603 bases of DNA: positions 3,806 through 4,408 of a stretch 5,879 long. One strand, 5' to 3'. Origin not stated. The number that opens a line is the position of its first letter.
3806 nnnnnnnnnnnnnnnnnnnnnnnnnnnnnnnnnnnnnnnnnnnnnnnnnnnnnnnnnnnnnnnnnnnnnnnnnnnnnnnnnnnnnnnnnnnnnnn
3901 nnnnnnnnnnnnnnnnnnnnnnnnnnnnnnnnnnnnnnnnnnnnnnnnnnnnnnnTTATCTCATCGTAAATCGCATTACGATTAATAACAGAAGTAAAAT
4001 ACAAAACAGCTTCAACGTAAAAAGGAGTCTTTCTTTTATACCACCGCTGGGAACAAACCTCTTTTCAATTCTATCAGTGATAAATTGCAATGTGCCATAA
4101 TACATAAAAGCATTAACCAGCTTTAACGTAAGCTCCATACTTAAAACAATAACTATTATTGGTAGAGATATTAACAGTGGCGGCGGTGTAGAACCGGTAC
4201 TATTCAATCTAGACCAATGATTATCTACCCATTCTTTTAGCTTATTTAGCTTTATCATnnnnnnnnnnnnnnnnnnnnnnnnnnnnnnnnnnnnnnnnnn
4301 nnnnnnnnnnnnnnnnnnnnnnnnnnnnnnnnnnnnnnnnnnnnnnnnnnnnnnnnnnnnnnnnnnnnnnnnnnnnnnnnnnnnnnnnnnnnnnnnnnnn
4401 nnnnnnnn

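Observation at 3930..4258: VirB5-like operon ends after a small unrecognised membrane protein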

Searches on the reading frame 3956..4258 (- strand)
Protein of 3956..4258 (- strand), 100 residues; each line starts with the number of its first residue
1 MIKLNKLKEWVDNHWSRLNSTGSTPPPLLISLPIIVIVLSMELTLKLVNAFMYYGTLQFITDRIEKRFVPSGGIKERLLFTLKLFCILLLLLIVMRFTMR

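Call 5: search_protein_families(proteins=[window:3956-4258:-], library=ncbifam, max_evalue=0.01)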
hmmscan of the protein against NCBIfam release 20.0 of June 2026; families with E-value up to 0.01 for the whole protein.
window:3956-4258:- (100 aa): 0 families

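Call 10: search_dna_similar(query=window:3959-4258:-, collection=plasmids, mode=protein, max_evalue=0.01, rows=spread, max_rows=40)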
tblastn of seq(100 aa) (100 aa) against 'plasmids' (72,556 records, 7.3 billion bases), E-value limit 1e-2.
Records with a match: 22; places in all: 22; records where one place covers at least 80% of the query: 21.
Best place of each record, by identity: >=99% 2; 95-99% 9; 90-95% 10; 60-80% 1.
By first word of the organism name: Escherichia 18; Salmonella 1; Shigella 1; Klebsiella 1; Yersinia 1.
By predicted mobility (MOB-suite, as given by PLSDB): non-mobilizable 22.
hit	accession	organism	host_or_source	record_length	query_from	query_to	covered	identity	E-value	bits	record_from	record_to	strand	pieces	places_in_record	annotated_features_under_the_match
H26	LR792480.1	Salmonella enterica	-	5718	1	100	100%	100.0%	1e-34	131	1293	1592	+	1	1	CDS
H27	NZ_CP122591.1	Escherichia coli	Sus scrofa,feces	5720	1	100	100%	100.0%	1e-34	131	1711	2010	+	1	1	none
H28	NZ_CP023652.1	Shigella sonnei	Homo sapiens,human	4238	1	100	100%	95.0%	3e-32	124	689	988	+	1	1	hypothetical protein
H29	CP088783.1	Escherichia coli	Homo sapiens,blood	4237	1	100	100%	95.0%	3e-32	124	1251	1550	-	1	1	none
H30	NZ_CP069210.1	Klebsiella pneumoniae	Homo sapiens,endotracheal aspirate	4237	1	100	100%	95.0%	3e-32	124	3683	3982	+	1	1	none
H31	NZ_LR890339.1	Escherichia coli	Homo sapiens,blood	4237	1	100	100%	95.0%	3e-32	124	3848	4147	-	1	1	none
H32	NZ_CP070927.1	Escherichia coli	Homo sapiens,Bacterial pure ...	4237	1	100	100%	95.0%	3e-32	124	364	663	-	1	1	none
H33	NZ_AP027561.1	Escherichia coli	Homo sapiens,whole organism,feces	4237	1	100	100%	95.0%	3e-32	124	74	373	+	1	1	none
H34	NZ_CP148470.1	Escherichia coli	-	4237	1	100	100%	95.0%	3e-32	124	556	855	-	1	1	none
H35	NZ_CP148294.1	Escherichia coli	Cat,single cell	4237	1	100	100%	95.0%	3e-32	124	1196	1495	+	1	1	hypothetical protein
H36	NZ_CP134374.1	Escherichia coli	Chicken,Brazilian imported chicken meats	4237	1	100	100%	95.0%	3e-32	124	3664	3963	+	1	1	none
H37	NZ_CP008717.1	Escherichia coli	Homo sapiens,Pleural Effusion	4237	1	100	100%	94.0%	5e-32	124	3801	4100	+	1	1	none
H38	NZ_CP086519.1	Escherichia coli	Homo sapiens,stool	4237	1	100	100%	94.0%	5e-32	124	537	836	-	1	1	none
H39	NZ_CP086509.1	Escherichia coli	Homo sapiens,stool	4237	1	100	100%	94.0%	5e-32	124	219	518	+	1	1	none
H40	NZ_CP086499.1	Escherichia coli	Homo sapiens,stool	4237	1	100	100%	94.0%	5e-32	124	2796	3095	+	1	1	none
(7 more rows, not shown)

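Call 12: find_homologous_proteins(query=window:3959-4258:-, max_evalue=0.01)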
Query seq(100 aa) (100 aa): 10 proteins with E <= 0.01 among 12 candidates.
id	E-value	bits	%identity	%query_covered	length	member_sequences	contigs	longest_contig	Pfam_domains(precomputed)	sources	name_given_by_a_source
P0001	7.9e-54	198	95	100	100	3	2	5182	-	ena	-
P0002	1.1e-52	194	94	99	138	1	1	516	-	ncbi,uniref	ncbi:hypothetical protein, partial [Escherichia coli]|uniref:hypothetical protein n=1 Tax=Escherichi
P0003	6.4e-49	182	96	92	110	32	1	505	-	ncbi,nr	ncbi:hypothetical protein OFN24_25055, partial [Escherichia coli]|nr:hypothetical protein [Escherich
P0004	3.3e-40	154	90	80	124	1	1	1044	-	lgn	-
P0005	1.1e-35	140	68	96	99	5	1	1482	-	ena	-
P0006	1.2e-33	133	75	100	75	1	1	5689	-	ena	-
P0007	2.3e-28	116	88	65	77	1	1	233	-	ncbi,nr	ncbi:hypothetical protein OFC03_31900, partial [Escherichia coli]|nr:hypothetical protein [Escherich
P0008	4.8e-28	115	77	71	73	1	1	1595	-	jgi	jgi:hypothetical protein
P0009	3.0e-25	106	62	100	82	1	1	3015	-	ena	-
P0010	6.8e-22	95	98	44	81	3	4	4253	-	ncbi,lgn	-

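Call 24: profile_search(protein=window:3956-4258:-)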
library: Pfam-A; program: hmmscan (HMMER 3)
A. the first sequence (100 residues): domains with independent E <= 10: 0; with E <= 0.001: 0
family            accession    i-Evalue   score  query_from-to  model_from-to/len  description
(no Pfam family matches the first sequence, even at E <= 10)

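Call 32: search_protein_representatives(alignment_id=A1)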
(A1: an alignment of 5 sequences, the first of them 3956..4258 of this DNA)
Query: 5 sequences, 100 profile positions. Proteins with E-value up to 0.001 (for the whole library): 7; up to 1e-10: 3; up to 1e-30: 2. The best 7 are listed.
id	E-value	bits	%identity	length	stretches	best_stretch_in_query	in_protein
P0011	4.1e-49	181.3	-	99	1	2-100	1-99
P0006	8.6e-32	125.7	-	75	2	56-100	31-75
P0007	5.6e-28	113.5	-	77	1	1-65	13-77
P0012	5.9e-09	52.4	-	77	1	46-100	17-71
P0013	2.6e-08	50.4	-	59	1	44-96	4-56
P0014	1.7e-06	44.5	-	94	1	2-79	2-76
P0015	8.5e-06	42.3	-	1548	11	9-31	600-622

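Call 34: find_encoding_contigs(protein=P0014, flank=8000, max_places=5)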
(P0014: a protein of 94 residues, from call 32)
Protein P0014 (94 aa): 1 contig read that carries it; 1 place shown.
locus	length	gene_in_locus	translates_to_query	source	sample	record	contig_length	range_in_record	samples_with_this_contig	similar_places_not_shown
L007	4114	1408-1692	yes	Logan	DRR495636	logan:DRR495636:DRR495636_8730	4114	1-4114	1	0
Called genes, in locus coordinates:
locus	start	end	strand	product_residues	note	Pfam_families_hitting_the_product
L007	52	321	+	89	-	-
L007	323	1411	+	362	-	PF04610:TrbL, PF19590:TrbL_3 (faint)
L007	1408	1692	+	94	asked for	-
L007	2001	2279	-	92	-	PF15738:YafQ_toxin, PF05016:ParE_toxin (weak)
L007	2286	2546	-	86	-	PF04221:RelB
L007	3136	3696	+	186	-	PF05732:RepL (faint)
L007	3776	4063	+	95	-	PF08281:Sigma70_r4_2 (weak)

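Call 35: find_encoding_contigs(protein=P0012, flank=8000, max_places=5)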
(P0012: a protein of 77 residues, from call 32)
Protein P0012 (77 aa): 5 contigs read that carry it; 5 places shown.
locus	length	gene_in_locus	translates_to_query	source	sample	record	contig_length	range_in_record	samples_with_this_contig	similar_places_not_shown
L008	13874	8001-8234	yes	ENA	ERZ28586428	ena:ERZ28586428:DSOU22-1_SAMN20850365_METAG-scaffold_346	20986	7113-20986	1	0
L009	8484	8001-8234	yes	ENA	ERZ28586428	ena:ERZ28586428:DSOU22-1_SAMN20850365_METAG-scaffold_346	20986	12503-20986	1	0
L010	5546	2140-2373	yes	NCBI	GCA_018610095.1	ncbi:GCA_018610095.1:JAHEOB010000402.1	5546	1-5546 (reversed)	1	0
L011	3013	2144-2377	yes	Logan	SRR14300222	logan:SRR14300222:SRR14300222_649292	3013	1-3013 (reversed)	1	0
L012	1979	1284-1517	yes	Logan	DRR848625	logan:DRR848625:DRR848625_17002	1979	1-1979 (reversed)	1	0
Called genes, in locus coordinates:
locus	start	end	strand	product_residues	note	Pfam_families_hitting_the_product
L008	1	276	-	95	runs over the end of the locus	PF05016:ParE_toxin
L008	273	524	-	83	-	-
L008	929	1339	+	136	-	PF05732:RepL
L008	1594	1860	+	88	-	-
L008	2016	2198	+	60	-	-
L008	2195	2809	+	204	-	PF01464:SLT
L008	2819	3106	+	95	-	PF04956:TrbC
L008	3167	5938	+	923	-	PF05101:VirB3, PF27097:VirB4_TrbE_N, PF03135:CagE_TrbE_VirB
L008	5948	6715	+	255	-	PF07996:T4SS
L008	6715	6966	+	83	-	-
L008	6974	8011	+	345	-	PF04610:TrbL, PF19590:TrbL_3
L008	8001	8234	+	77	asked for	-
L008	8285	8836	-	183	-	-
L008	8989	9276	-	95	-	PF21716:dnstrm_HI1420, PF01381:HTH_3 (weak)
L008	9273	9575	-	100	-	-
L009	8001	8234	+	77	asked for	-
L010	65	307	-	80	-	-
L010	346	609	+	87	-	-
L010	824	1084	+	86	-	-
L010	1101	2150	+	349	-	PF04610:TrbL, PF19590:TrbL_3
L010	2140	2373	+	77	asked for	-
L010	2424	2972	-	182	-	-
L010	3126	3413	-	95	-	PF21716:dnstrm_HI1420, PF01381:HTH_3 (weak)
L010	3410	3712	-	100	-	-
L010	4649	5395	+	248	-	PF01051:Rep3_N, PF21205:Rep3_C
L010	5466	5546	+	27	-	?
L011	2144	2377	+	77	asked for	-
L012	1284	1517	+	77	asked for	-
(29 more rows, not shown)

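Call 36: find_encoding_contigs(protein=P0013, flank=8000, max_places=5)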
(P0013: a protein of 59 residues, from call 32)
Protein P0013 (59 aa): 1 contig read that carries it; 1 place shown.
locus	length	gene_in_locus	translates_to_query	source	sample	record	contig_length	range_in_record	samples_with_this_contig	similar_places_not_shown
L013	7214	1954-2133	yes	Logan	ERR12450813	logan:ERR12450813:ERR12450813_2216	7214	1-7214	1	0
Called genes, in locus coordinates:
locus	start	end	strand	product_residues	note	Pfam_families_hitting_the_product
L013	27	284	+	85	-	PF00196:GerE (weak)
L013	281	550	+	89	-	PF00196:GerE (weak)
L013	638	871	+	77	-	-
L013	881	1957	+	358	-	PF04610:TrbL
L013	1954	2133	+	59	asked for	-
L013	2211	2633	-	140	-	PF01850:PIN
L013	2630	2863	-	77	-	PF04014:MazE_antitoxin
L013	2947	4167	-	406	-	PF03432:Relaxase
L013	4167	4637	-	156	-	PF22513:FitA-like_RHH (faint)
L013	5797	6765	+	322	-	PF01051:Rep3_N, PF21205:Rep3_C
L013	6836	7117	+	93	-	PF08281:Sigma70_r4_2 (faint)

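Call 39: find_homologous_proteins(query=A2, max_evalue=0.01)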
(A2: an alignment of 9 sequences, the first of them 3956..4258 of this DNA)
Query A2 (9 sequences) (100 aa, profile of the alignment): 24 proteins with E <= 0.01 among 2073 candidates.
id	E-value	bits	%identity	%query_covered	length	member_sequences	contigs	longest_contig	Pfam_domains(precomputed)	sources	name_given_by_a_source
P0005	1.0e-46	175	68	96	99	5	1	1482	-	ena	-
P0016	4.5e-46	173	65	86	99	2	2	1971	-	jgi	jgi:hypothetical protein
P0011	6.4e-46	173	61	99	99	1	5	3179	-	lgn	-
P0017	2.7e-45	171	67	96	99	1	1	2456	-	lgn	-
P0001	2.8e-44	167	95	100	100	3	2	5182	-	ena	-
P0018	4.5e-44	167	68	96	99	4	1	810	-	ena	-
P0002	8.4e-42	160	94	99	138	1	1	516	-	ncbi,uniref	ncbi:hypothetical protein, partial [Escherichia coli]|uniref:hypothetical protein n=1 Tax=Escherichi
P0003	1.5e-39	152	96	92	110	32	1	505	-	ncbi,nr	ncbi:hypothetical protein OFN24_25055, partial [Escherichia coli]|nr:hypothetical protein [Escherich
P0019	6.5e-35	137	61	99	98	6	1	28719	-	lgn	-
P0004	1.2e-31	127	90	80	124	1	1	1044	-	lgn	-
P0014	2.3e-29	120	34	73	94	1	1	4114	-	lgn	-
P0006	6.6e-25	105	75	100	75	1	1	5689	-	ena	-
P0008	2.2e-22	97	77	71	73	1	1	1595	-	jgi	jgi:hypothetical protein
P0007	2.6e-22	97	88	65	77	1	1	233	-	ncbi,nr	ncbi:hypothetical protein OFC03_31900, partial [Escherichia coli]|nr:hypothetical protein [Escherich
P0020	3.2e-20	90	61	59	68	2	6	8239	-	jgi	-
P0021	5.2e-20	90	59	59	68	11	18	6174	-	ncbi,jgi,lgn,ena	ncbi:TPA: hypothetical protein ACIYQ6_005105 [Escherichia coli]|jgi:hypothetical protein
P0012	1.6e-18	85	45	53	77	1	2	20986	-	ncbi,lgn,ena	-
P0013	3.5e-16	77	43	37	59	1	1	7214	-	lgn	-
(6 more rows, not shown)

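Call 40: search_dna_similar(query=P0012, collection=plasmids, mode=protein, max_evalue=0.1, rows=spread, max_rows=30)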
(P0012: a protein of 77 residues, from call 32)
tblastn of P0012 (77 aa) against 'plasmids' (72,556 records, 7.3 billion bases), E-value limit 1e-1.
Records with a match: 4; places in all: 4; records where one place covers at least 80% of the query: 0.
Best place of each record, by identity: <60% 4.
By first word of the organism name: uncultured 1; Yersinia 1; Salmonella 1; Escherichia 1.
By predicted mobility (MOB-suite, as given by PLSDB): non-mobilizable 4.
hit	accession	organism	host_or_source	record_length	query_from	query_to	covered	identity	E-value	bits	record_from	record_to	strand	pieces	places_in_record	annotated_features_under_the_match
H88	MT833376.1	uncultured bacterium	-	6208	5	49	58%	51.1%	3e-3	41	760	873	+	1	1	hypothetical protein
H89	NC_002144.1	Yersinia pestis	-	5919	24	57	44%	58.8%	1e-3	42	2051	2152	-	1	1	hypothetical protein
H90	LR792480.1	Salmonella enterica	-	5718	19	50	42%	50.0%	6e-2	37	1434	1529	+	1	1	CDS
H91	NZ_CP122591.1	Escherichia coli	Sus scrofa,feces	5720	19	50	42%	50.0%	6e-2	37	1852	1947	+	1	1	none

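Call 41: find_encoding_contigs(protein=P0019, flank=10000, max_places=3)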
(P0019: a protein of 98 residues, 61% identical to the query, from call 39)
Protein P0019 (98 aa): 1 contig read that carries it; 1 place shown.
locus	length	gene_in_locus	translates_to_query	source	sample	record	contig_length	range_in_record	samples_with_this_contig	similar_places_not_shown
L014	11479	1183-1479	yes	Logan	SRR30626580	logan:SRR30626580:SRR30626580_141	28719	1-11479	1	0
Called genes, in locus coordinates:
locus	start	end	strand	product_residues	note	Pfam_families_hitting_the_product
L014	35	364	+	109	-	-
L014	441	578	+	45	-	-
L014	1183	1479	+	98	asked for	-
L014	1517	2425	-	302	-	-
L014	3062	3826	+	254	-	PF00589:Phage_integrase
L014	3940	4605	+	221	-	PF00009:GTP_EFTU, PF01656:CbiA, PF09140:MipZ, PF13614:AAA_31 (faint)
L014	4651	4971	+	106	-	-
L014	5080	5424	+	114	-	PF05973:Gp49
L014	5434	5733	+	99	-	PF13560:HTH_31, PF01381:HTH_3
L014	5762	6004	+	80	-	PF13711:DUF4160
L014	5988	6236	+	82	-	PF10387:DUF2442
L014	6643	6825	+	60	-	-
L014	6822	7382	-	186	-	PF07894:SACK1 (faint), PF13091:PLDc_2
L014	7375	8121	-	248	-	-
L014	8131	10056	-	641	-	PF10412:TrwB_AAD_bind (weak), PF12696:TraG-D_C (weak)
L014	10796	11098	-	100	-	-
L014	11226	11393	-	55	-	-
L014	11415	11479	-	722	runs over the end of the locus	PF01751:Toprim, PF01131:Topoisom_bac, PF13342:Toprim_Crpt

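Call 42: find_encoding_contigs(protein=P0021, flank=6000, max_places=4)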
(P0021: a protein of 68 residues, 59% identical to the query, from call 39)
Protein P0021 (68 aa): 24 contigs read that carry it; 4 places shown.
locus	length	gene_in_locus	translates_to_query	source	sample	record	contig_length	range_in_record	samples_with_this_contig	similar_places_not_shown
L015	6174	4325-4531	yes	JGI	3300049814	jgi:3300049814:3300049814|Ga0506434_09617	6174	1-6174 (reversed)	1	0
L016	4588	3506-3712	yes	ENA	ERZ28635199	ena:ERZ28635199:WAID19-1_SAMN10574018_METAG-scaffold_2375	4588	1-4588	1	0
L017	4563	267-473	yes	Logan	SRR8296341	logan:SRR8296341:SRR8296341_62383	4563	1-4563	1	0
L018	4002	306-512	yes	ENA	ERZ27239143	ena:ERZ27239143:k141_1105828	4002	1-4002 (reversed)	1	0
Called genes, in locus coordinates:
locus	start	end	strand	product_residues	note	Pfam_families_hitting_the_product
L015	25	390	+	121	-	PF01446:Rep_1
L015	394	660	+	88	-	-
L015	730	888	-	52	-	-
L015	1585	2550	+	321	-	PF01446:Rep_1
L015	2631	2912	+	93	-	-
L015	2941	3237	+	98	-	-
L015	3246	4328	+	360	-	PF04610:TrbL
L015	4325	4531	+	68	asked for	-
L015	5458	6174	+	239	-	PF01446:Rep_1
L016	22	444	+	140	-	PF01850:PIN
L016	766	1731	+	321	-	PF01446:Rep_1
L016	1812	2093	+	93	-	-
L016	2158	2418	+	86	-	-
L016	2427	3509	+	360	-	PF04610:TrbL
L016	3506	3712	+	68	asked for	-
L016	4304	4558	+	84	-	PF02604:PhdYeFM_antitox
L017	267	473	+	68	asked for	-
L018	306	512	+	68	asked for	-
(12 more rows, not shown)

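Call 69: search_protein_families(proteins=[window:3956-4258:-, P0012, P0013, P0014, P0021], library=padloc, max_evalue=1)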
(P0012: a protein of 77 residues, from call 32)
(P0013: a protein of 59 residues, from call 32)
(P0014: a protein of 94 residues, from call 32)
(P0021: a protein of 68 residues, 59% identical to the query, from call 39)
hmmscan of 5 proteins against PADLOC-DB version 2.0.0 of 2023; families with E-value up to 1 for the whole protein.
window:3956-4258:- (100 aa): 0 families

P0012 (77 aa): 0 families

P0013 (59 aa): 0 families

P0014 (94 aa): 0 families

P0021 (68 aa): 0 families

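Call 70: search_protein_families(proteins=[window:3956-4258:-, P0012, P0013, P0014, P0021], library=phrogs, max_evalue=1)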
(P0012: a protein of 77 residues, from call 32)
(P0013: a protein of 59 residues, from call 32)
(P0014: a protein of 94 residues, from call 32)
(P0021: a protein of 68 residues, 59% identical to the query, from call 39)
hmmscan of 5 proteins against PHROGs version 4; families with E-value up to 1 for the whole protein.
window:3956-4258:- (100 aa): 0 families

P0012 (77 aa): 0 families

P0013 (59 aa): 0 families

P0014 (94 aa): 1 family
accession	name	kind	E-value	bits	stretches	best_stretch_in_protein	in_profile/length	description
phrog_19697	-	unknown function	0.19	13.1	1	38-82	11-53/80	-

P0021 (68 aa): 1 family
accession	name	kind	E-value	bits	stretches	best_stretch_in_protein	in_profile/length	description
phrog_6175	-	unknown function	0.26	12.4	1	2-36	48-79/86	-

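Call 71: find_encoding_contigs(protein=P0011, flank=4000, max_places=3)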
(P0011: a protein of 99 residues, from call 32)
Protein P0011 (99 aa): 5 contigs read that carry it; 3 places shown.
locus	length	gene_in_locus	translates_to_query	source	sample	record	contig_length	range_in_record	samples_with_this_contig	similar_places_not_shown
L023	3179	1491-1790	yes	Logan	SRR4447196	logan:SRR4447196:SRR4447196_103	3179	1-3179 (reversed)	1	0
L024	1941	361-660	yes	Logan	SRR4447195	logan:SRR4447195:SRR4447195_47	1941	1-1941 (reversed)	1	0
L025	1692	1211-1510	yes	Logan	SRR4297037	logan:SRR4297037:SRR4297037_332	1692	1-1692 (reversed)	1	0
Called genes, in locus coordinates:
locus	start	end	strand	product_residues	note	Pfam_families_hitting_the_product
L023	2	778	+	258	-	?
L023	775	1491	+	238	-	PF07996:T4SS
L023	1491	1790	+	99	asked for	-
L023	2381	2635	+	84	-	PF02604:PhdYeFM_antitox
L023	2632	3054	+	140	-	PF01850:PIN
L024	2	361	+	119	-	?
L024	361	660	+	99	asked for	-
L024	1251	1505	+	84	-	PF02604:PhdYeFM_antitox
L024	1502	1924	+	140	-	PF01850:PIN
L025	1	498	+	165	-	?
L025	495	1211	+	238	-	PF07996:T4SS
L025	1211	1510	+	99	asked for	-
